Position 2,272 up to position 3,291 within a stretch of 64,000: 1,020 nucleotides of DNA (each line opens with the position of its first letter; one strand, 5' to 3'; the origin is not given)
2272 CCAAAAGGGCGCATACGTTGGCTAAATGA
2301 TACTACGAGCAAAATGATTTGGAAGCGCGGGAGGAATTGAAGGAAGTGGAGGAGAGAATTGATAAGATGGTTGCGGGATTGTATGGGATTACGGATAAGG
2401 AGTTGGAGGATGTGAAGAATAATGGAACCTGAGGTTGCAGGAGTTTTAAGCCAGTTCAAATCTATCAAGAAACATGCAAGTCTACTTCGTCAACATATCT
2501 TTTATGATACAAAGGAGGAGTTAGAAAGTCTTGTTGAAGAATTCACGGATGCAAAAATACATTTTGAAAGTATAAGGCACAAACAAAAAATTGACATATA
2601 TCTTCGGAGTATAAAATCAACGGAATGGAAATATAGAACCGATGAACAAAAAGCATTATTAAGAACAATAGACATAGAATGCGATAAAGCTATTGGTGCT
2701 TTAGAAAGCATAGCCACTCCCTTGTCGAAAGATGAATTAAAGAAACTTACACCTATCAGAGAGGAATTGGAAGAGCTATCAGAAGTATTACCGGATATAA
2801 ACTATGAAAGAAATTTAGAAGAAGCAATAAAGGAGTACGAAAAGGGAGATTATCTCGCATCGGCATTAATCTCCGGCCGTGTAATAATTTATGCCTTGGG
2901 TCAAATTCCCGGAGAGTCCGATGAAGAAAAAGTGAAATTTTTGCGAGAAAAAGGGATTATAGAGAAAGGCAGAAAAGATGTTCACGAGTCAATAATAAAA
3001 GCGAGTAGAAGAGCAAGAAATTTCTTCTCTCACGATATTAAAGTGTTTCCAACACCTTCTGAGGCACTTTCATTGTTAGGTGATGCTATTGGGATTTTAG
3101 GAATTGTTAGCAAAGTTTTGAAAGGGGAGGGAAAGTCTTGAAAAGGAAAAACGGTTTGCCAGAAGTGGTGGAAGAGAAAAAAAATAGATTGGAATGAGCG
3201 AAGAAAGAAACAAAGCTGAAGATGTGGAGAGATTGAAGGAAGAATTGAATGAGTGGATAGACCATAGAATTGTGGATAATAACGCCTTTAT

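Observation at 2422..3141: Cassette ORF with a C-terminal HEPN-like RNxxxH motif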

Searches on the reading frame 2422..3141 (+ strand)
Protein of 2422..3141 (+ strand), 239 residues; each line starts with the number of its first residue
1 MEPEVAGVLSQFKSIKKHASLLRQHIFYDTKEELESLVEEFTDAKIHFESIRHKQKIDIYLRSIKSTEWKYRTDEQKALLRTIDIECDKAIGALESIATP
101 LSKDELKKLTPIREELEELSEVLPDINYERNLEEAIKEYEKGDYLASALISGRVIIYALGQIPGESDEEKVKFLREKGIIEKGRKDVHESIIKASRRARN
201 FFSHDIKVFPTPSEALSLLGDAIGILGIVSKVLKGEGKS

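Call 4: search_protein_families(library=pfam, proteins=[window:2422-3141:+], max_evalue=1)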
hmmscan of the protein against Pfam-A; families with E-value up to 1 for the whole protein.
window:2422-3141:+ (239 aa): 2 families
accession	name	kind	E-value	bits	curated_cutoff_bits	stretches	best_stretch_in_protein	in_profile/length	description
PF09432.15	THP2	-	0.047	14.2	28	1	31-79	36-82/129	Tho complex subunit THP2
PF12939.12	DUF3837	-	0.064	14.2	25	1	78-144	19-85/101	Domain of unknown function (DUF3837)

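Call 5: search_protein_families(library=padloc, proteins=[window:2422-3141:+], max_evalue=1)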
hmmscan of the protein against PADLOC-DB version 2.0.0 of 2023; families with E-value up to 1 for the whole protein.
window:2422-3141:+ (239 aa): 0 families

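Call 9: find_homologous_proteins(query=window:2422-3138:+, max_evalue=0.01)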
Query window:2422-3138:+ (239 aa): 119 proteins with E <= 0.01 among 1381 candidates.
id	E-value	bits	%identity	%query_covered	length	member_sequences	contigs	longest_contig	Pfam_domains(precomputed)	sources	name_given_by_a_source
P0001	3.7e-146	503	100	100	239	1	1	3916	-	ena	-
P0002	2.0e-121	422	87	100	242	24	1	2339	-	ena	-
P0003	3.7e-118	411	86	100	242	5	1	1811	-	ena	-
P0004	5.1e-114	398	84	100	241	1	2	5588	-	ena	-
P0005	3.4e-109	382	81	100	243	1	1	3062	-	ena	-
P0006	8.2e-109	381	82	100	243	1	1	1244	-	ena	-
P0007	1.6e-108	380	79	100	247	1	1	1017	-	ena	-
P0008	4.8e-108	378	82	100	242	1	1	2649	-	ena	-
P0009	5.5e-107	375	79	99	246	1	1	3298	-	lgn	-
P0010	7.7e-106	371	83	94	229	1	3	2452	-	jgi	-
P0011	6.2e-105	368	77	99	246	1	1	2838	-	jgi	jgi:hypothetical protein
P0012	1.2e-104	367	77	98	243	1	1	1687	-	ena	-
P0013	1.5e-104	367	77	98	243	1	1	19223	-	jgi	-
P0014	6.1e-104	365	79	100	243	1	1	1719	-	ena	-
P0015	5.2e-103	362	76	100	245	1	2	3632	-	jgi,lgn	-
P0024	2.5e-99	350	77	100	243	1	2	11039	-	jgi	-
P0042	5.1e-87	309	69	99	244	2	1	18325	-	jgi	jgi:vacuolar-type H+-ATPase subunit I/STV1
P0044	8.0e-84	299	66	99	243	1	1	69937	-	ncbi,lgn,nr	ncbi:MAG: hypothetical protein JW878_00245 [Methanomicrobia archaeon]|nr:hypothetical protein [Metha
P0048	4.4e-82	293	64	99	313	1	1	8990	-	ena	-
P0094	5.9e-50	188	45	95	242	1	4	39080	-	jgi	jgi:predicted nucleic-acid-binding protein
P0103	4.0e-46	176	45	98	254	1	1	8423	-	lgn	-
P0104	7.5e-46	175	42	97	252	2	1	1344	-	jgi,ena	-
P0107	2.1e-41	160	43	95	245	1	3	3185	-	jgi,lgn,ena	-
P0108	5.7e-39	152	40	95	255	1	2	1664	-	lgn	-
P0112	3.2e-35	140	38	97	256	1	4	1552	-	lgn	-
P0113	8.8e-35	139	38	97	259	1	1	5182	-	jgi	jgi:hypothetical protein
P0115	1.1e-32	132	47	62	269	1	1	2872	-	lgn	-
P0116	3.9e-28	117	34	95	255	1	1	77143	PF20428.4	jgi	jgi:hypothetical protein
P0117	4.6e-25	107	60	44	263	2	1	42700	PF10137.15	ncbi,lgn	ncbi:MAG: TIR domain-containing protein [Halobacteriota archaeon]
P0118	1.7e-23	102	34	95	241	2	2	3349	-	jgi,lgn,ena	-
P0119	3.9e-20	91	53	41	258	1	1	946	PF10137.15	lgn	-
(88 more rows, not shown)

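Call 14: search_solved_structures(query=A3, max_evalue=10, show_alignments=3)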
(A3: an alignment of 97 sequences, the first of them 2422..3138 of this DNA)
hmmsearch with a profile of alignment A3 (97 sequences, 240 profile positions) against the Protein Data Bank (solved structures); distinct sequences matched with E-value up to 10: 3.
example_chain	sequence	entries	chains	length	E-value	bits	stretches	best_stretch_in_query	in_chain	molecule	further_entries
6z1p_BA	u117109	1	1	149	0.46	13.3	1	20-82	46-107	Ribosomal subunit protein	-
6dlm_A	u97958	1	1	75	0.52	13.1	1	76-125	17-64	DHD127_A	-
7jh6_A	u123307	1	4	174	0.79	12.5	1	9-126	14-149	Two-domain di-Zn(II) and porphyrin-binding protein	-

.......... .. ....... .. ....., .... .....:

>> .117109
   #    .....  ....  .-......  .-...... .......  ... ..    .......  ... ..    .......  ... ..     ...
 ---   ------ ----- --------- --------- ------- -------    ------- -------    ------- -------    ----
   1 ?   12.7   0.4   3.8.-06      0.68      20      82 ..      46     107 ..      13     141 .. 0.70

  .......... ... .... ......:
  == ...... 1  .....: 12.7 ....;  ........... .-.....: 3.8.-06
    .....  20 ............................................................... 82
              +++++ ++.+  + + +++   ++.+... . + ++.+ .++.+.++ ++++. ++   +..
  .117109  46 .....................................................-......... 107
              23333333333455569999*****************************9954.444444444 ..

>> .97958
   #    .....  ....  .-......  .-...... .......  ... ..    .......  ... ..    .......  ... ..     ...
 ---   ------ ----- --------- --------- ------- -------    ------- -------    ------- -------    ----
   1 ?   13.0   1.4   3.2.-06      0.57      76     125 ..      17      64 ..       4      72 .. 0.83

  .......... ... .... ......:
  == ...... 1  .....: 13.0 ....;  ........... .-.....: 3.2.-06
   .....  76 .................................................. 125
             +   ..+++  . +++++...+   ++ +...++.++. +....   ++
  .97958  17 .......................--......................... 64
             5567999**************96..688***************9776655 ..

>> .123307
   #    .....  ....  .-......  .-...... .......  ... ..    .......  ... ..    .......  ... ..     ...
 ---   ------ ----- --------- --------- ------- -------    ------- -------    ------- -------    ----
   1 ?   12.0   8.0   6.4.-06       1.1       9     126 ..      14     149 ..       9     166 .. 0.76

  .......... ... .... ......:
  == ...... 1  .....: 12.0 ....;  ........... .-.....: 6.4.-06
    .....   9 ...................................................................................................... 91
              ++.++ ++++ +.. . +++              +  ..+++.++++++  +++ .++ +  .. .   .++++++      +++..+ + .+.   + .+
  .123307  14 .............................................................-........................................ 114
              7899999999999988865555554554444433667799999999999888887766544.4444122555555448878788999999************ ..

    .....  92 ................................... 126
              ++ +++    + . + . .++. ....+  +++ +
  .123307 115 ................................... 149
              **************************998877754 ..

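Call 17: find_encoding_contigs(protein=P0044, flank=8000, max_places=3)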
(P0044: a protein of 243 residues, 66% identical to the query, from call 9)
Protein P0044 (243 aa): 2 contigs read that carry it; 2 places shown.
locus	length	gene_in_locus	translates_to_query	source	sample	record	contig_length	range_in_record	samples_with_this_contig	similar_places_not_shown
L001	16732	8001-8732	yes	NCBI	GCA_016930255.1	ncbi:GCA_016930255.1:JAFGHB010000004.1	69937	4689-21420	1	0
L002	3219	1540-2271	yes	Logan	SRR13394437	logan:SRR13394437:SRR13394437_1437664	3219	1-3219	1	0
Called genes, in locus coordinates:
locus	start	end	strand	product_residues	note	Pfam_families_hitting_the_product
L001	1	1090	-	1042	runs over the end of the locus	PF02384:N6_Mtase (weak), PF07669:Eco57I (weak), PF18135:Type_ISP_C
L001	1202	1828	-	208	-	PF04199:Cyclase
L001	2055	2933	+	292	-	PF03547:Mem_trans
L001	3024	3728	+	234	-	PF18204:PGF-CTERM (weak)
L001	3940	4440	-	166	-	-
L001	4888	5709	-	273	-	-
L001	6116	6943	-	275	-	PF01135:PCMT, PF01209:Ubie_methyltran, PF06325:PrmA, PF13489:Methyltransf_23, PF13847:Methyltransf_31, PF08241:Methyltransf_11, PF08242:Methyltransf_12, PF13649:Methyltransf_25, +2 more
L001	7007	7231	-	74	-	-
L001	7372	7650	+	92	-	PF18905:DUF5661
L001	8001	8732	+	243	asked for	-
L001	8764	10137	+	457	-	PF00206:Lyase_1, PF08328:ASL_C, PF10397:ADSL_C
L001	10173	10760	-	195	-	PF01936:NYN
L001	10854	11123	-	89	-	PF01998:DUF131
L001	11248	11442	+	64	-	-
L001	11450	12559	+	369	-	-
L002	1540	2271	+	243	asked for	-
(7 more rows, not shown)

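Call 18: find_encoding_contigs(protein=P0117, flank=8000, max_places=3)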
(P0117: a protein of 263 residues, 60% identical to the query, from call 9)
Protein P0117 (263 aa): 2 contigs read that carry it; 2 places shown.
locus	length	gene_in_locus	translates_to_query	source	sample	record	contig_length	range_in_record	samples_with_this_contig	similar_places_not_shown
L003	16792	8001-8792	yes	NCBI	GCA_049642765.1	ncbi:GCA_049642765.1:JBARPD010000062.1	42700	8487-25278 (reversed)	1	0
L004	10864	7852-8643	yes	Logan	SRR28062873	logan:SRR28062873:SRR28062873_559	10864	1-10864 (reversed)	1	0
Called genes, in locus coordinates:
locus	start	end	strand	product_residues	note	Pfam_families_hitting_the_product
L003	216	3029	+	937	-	PF02384:N6_Mtase (weak), PF20473:MmeI_Mtase (weak), PF07669:Eco57I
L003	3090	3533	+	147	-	-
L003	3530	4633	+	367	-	-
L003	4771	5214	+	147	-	PF22935:RM44_endonuclase (weak), PF14622:Ribonucleas_3_3, PF00636:Ribonuclease_3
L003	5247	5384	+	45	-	-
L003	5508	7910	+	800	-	-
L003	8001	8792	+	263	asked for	PF10137:CAP12-PCTIR_TIR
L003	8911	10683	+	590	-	PF03235:GmrSD_N, PF07510:GmrSD_C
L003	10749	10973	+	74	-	-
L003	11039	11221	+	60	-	PF12952:DUF3841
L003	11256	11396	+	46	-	-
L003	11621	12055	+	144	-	PF00885:DMRL_synthase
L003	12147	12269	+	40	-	PF05635:23S_rRNA_IVP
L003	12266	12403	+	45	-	PF05635:23S_rRNA_IVP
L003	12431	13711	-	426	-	PF00278:Orn_DAP_Arg_deC, PF01168:Ala_racemase_N, PF02784:Orn_Arg_deC_N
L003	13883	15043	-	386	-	PF01548:DEDD_Tnp_IS110, PF02371:Transposase_20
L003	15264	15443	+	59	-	PF09723:Zn_ribbon_8 (weak)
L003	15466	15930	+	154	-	-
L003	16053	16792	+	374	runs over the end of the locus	PF00696:AA_kinase, PF01472:PUA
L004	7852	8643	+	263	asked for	PF10137:CAP12-PCTIR_TIR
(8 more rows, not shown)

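Call 19: predict_structure(alignment_id=A3)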
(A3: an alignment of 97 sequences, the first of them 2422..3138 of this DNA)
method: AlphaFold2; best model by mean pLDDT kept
length: 239 residues; sequences in the alignment: 97
mean_pLDDT: 89.5   pTM: 0.61
mean pLDDT of the five models: 89.5, 88.7, 88.1, 87.4, 85.4
residues with pLDDT >= 90: 157; 70-90: 66; 50-70: 15; < 50: 1
segments of 3 or more residues with pLDDT < 50: none
pLDDT, mean of each block of 10 residues (from residue 1): 89 96 79 90 96 90 76 84 96 82 84 94 90 96 94 97 95 91 82 95 88 95 94 73
secondary structure, 60 per line:
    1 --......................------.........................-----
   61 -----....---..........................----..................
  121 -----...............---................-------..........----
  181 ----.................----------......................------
elements in order: H3-24 H31-55 H66-69 H73-98 H103-120 H126-140 H144-159 H167-176 H185-201 H212-233
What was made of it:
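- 2422..2781 (+): N-terminal helical domain of the ORF (aa 1-120). It evolves faster than the C-domain, is mosaic between strains, and is also found fused to a TIR domain in P0117 and P0119. AF2 helices 3-24, 31-55, 73-98 and 103-120 (call 19).
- Checked: The protein is all-helical: the AF2 model has ten helices and mean pLDDT 89.5 (call 19).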

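Call 24: fold_search(model_id=the predicted structure, library=pdb)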
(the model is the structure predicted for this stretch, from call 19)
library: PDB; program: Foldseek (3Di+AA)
matches with E <= 10: 156; with E <= 0.001: 0
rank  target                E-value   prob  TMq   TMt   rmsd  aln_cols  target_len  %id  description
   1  8f7n                  1.2e-01  0.30  0.18  0.13  33.0       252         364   19  Crystal structure of chemoreceptor McpZ ligand sensing domain (released 2023-07-05)
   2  2hsb                  5.1e-01  0.99  0.35  0.61   5.4       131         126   16  Crystal structure of a hepn domain containing protein (af_0298) from archaeoglobus fulgidus at 1.95 A resolution (released 2006-08-15)
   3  5nl6_B                5.1e-01  0.25  0.21  0.22  20.4       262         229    9  The crystal structure of the two spectrin repeat domains from Entamoeba histolytica (released 2018-05-16)
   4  6tug_A                9.5e-01  0.30  0.30  0.20  15.6       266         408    9  Enterococcus italicus Csm6 bound to cyclic hexa-2'-fluoro-hexa-dAMP (released 2020-02-26)
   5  6kd7                  1.4e+00  0.06  0.14  0.11  21.2       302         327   13  Crystal structure of geranylgeranyl pyrophosphate synthase (released 2019-09-11)
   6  6tug_E                1.4e+00  0.25  0.30  0.20  14.5       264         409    8  Enterococcus italicus Csm6 bound to cyclic hexa-2'-fluoro-hexa-dAMP (released 2020-02-26)
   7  8gl3                  1.4e+00  0.11  0.16  0.20  28.1       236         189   12  De novo design of monomeric helical bundles for pH-controlled membrane lysis (released 2023-09-06)
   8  2iiu_B                1.5e+00  0.08  0.16  0.18  23.6       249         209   12  Crystal structure of a putative PhoU-like phosphate regulatory protein (NP_719307.1) from Shewanella oneidensis MR-1 a (released 2006-10-17)
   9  7ae8_B                1.6e+00  0.35  0.27  0.36  12.7       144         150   11  Crystal structure of HEPN(R102A) toxin (released 2020-12-30)
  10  2iiu_A                1.7e+00  0.08  0.17  0.19  24.1       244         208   11  Crystal structure of a putative PhoU-like phosphate regulatory protein (NP_719307.1) from Shewanella oneidensis MR-1 a (released 2006-10-17)
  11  6tug_B                1.8e+00  0.18  0.27  0.18  16.1       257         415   11  Enterococcus italicus Csm6 bound to cyclic hexa-2'-fluoro-hexa-dAMP (released 2020-02-26)
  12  2e9f_D                2.0e+00  0.15  0.28  0.18  13.8       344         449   10  Crystal Structure of T.th.HB8 Argininosuccinate lyase complexed with L-Arginine (released 2007-07-31)
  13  2iiu_C                2.0e+00  0.08  0.19  0.20  24.0       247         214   11  Crystal structure of a putative PhoU-like phosphate regulatory protein (NP_719307.1) from Shewanella oneidensis MR-1 a (released 2006-10-17)
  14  2olt_A                2.2e+00  0.06  0.16  0.18  23.8       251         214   12  Crystal structure of a phou-like protein (so_3770) from shewanella oneidensis mr-1 at 2.00 A resolution (released 2007-02-06)
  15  7nmq                  2.4e+00  0.04  0.17  0.13  24.6       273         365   11  Bacillus cereus HblL1 toxin component (released 2021-04-07)
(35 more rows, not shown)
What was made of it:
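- The full-length model also picks up HEPN hits (call 24).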

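Call 27: search_protein_families(library=pfam, alignment_id=A3, max_evalue=5)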
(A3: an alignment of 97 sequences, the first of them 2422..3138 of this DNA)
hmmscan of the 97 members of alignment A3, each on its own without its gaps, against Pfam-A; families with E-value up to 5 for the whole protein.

A. member 1, window:2422-3138:+ (239 aa): 2 families
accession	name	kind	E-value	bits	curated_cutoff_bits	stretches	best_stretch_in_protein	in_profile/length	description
PF09432.15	THP2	-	0.047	14.2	28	1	31-79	36-82/129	Tho complex subunit THP2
PF12939.12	DUF3837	-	0.064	14.2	25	1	78-144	19-85/101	Domain of unknown function (DUF3837)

B. families by the number of members that match (of 97 scanned): 99 families (the first 25 are shown)
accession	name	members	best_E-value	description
PF12939.12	DUF3837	38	0.0035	Domain of unknown function (DUF3837)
PF13643.11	DUF4145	31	6.2e-06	Domain of unknown function (DUF4145)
PF04695.18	Pex14_N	24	0.0012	Pex14 N-terminal domain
PF04079.22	SMC_ScpB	13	0.0067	Segregation and condensation complex subunit ScpB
PF03140.20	DUF247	10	0.005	Plant protein of unknown function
PF12657.13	TFIIIC_delta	8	0.013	Transcription factor IIIC subunit delta bet-propeller domain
PF20570.3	DUF6779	7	0.064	Domain of unknown function (DUF6779)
PF03999.17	MAP65_ASE1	5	0.0081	Microtubule associated protein (MAP65/ASE1 family)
PF09432.15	THP2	5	0.044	Tho complex subunit THP2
PF14712.11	Snapin_Pallidin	4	0.018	Snapin/Pallidin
PF10032.14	Pho88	4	0.027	Phosphate transport (Pho88)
PF24531.2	ANC1_spectrin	4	0.067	Nuclear anchorage protein 1, spectrin repeat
PF25252.1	DUF7854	3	0.011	Family of unknown function (DUF7854)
PF04230.19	PS_pyruv_trans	3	0.024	Polysaccharide pyruvyl transferase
PF09403.15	FadA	3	0.024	Adhesion protein FadA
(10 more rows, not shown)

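Call 28: search_protein_families(library=pfam, proteins=[P0103, P0104, P0107, P0108, P0112, P0113, P0116, P0118, P0115, P0094], max_evalue=0.1)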
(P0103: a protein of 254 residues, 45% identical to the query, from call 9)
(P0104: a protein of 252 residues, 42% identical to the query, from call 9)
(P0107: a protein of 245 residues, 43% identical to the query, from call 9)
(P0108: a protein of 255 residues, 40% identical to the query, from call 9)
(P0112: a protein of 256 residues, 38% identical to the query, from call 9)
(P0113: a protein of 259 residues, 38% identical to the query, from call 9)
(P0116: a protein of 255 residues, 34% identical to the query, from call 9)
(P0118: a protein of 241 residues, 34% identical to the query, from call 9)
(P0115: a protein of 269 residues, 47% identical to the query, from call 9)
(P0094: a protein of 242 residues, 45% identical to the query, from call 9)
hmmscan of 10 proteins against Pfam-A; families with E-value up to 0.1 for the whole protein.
P0103 (254 aa): 4 families
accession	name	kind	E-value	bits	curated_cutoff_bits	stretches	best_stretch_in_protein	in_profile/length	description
PF17107.11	SesA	-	0.0047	17.5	26.3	1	58-128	21-91/122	N-terminal domain on NACHT_NTPase and P-loop NTPases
PF07554.19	FIVAR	-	0.014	16.5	29.2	0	130-168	4-43/71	FIVAR domain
PF07728.20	AAA_5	-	0.025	15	22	1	46-85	71-110/139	AAA domain (dynein-related subfamily)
PF10032.14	Pho88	-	0.084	12.6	25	0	157-208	31-81/184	Phosphate transport (Pho88)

P0104 (252 aa): 5 families
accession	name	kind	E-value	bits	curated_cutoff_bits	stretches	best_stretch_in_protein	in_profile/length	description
PF08519.17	RFC1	-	0.0033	17.9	23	1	24-94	72-140/158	Replication factor RFC1 C terminal domain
PF10032.14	Pho88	-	0.027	14.2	25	1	161-205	35-79/184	Phosphate transport (Pho88)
PF09032.16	Siah-Interact_N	-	0.033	14.9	23.5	0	45-70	23-48/78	Siah interacting protein, N terminal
PF12939.12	DUF3837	-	0.047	14.6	25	0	104-162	25-85/101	Domain of unknown function (DUF3837)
PF03147.19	FDX-ACB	-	0.066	14.1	31.1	0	43-95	19-72/94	Ferredoxin-fold anticodon binding domain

P0107 (245 aa): 2 families
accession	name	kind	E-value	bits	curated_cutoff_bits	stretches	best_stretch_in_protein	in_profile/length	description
PF13275.11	S4_2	-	0.072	13.4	24.6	0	183-202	12-31/65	S4 domain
PF16326.10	ABC_tran_CTD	-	0.092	13.4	32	0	116-140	38-62/69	ABC transporter C-terminal domain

P0108 (255 aa): 1 family
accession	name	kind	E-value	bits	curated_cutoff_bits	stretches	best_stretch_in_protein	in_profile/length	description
PF10157.14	BORCS6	-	0.095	13.3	35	0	101-143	17-59/101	BLOC-1-related complex sub-unit 6 C-terminal helix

P0112 (256 aa): 2 families
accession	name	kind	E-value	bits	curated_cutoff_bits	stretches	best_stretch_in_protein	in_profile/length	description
PF19074.5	DUF5770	-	0.0018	18.7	25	1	12-88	9-83/132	Family of unknown function (DUF5770)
PF16326.10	ABC_tran_CTD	-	0.024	15.3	32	0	108-145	24-62/69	ABC transporter C-terminal domain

P0113 (259 aa): 1 family
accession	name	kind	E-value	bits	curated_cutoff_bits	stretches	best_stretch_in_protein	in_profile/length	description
PF19111.5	DUF5798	-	0.066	13.9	27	0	22-75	8-61/89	Family of unknown function (DUF5798)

P0116 (255 aa): 1 family
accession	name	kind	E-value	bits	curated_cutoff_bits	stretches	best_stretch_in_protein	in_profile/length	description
PF20428.3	Sey1_3HB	-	2.6e-06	27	24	1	54-225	58-216/419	Sey1 three-helix bundle domain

P0118 (241 aa): 1 family
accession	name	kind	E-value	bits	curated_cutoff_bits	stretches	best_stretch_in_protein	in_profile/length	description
PF13643.11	DUF4145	-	6.2e-06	26.6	23.1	1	166-220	32-84/88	Domain of unknown function (DUF4145)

P0115 (269 aa): 2 families
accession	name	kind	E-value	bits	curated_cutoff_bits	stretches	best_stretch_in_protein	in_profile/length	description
PF13643.11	DUF4145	-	0.014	15.9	23.1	1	176-246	12-81/88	Domain of unknown function (DUF4145)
PF10303.14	DUF2408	-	0.048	14.7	25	0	61-193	8-92/130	Protein of unknown function (DUF2408)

P0094 (242 aa): 5 families
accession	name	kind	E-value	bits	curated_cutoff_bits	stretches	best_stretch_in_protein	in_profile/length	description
PF13643.11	DUF4145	-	0.0026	18.2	23.1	1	158-221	21-83/88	Domain of unknown function (DUF4145)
PF09840.14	DUF2067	-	0.019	15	24.9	0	155-197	140-182/187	Uncharacterized protein conserved in archaea (DUF2067)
PF22134.1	DM_Arn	-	0.068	13.9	26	0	119-178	10-71/79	DNA Mimic Protein Arn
PF22896.3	OB_RNR_1st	-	0.07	13.8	28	0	113-201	4-94/99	Ribonuclease R, OB first domain, N-terminal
PF25792.1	BREX_BrxC_helical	-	0.085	13.6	27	0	11-42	36-67/123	BREX ATP-binding protein BrxC alpha helical domain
